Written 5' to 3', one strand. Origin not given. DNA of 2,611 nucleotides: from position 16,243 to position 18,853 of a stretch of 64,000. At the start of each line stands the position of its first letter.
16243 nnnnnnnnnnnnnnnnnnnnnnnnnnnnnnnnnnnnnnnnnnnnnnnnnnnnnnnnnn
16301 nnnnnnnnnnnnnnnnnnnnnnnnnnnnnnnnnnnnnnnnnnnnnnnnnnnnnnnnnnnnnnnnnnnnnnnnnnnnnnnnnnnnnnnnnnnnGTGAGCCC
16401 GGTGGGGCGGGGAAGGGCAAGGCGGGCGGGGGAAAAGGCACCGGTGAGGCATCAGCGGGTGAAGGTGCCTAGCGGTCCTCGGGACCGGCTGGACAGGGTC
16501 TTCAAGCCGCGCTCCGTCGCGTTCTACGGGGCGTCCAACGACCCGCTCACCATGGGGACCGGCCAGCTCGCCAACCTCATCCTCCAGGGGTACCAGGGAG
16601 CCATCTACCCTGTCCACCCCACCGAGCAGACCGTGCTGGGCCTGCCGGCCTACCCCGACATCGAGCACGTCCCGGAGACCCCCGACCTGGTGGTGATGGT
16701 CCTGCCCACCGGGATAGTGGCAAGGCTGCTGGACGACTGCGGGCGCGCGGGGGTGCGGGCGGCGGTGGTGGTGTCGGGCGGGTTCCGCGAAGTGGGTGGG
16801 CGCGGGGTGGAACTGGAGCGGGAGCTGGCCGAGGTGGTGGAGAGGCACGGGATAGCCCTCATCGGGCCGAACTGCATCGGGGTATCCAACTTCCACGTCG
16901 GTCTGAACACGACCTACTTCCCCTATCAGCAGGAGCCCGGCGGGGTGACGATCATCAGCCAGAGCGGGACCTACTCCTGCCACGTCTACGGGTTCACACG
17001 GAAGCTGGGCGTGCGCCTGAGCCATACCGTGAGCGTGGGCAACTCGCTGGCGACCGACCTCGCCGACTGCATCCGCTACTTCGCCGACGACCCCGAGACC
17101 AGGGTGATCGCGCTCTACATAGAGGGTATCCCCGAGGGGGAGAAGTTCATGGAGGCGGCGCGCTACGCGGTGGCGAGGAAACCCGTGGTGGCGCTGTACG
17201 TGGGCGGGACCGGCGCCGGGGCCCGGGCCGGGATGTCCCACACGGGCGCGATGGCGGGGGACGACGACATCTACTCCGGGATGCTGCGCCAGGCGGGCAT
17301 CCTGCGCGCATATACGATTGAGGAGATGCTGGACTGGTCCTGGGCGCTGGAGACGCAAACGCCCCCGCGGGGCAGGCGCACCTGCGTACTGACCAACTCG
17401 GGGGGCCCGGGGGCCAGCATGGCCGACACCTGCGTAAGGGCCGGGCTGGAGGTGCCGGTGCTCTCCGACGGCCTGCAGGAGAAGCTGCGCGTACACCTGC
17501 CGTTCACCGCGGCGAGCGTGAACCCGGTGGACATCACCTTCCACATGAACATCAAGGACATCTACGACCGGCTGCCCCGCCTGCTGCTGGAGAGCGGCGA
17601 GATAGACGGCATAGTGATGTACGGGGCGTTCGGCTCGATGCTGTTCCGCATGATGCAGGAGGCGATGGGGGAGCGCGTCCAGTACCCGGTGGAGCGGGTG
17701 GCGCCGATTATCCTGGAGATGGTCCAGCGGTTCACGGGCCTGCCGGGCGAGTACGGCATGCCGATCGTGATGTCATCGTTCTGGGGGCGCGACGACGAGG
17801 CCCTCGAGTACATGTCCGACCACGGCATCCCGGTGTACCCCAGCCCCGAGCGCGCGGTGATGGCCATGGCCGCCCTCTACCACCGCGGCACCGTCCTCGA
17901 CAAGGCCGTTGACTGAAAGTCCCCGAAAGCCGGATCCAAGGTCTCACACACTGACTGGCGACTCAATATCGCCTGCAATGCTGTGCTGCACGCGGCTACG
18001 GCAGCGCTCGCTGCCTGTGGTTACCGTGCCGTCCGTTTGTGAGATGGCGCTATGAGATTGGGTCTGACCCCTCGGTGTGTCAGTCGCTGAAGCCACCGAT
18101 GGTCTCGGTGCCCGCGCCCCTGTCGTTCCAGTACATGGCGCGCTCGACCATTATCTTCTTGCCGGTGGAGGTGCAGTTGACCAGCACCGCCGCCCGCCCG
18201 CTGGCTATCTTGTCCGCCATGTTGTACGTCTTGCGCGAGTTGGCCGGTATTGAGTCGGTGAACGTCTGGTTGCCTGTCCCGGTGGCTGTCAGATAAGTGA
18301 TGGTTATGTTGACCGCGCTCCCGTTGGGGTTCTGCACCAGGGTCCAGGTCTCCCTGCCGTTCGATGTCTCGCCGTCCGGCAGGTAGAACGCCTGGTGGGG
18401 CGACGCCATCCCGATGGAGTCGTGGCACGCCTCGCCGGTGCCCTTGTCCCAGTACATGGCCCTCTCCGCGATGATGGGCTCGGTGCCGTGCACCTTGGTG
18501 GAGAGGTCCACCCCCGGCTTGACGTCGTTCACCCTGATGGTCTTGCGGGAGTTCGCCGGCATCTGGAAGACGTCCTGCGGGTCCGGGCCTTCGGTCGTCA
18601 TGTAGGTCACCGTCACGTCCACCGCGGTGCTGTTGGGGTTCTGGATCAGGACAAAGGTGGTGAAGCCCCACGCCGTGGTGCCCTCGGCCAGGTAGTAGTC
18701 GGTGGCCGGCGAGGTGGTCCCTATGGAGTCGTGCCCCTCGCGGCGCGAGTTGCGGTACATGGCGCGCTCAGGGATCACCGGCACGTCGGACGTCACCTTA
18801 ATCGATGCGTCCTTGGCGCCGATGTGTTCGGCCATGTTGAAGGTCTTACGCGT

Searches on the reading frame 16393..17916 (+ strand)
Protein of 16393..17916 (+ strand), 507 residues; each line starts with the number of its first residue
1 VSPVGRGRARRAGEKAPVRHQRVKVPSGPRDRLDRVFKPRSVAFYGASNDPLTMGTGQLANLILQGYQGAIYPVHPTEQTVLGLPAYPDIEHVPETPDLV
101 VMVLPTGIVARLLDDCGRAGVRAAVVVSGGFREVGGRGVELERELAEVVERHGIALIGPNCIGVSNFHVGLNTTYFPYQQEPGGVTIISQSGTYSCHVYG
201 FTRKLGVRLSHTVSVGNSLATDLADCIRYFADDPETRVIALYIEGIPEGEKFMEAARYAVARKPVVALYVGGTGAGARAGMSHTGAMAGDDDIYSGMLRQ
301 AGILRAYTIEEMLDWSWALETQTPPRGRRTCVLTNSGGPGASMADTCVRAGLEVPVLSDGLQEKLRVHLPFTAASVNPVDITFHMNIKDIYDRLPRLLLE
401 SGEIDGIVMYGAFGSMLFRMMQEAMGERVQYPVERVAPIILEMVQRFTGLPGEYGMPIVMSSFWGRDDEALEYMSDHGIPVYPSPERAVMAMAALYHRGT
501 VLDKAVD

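Call 26: search_protein_families(library=pfam, proteins=[window:16393-17916:+], max_evalue=0.001)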
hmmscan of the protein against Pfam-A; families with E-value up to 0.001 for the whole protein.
window:16393-17916:+ (507 aa): 4 families
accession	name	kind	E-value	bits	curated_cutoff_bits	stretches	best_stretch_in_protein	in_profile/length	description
PF13607.11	Succ_CoA_lig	-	3.1e-47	160.2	27.4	1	182-315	1-134/138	Succinyl-CoA ligase like flavodoxin domain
PF13380.12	CoA_binding_2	-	7.7e-23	81.6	22.8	1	40-165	1-114/116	CoA binding domain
PF19045.5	Ligase_CoA_2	-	3.8e-08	34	23.7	1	332-496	3-152/162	Ligase-CoA domain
PF02629.25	CoA_binding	-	2.9e-07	31.6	22.3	1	38-128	2-95/97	CoA binding domain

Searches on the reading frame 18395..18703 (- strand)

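Call 37: search_protein_families(library=pfam, proteins=[window:18395-18703:-], max_evalue=10)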
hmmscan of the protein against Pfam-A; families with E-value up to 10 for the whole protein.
window:18395-18703:- (103 aa): 1 family
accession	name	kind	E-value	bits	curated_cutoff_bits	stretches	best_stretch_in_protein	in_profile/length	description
PF18986.5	DUF5719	-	0.00084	19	26.2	1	2-66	52-119/319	Family of unknown function (DUF5719)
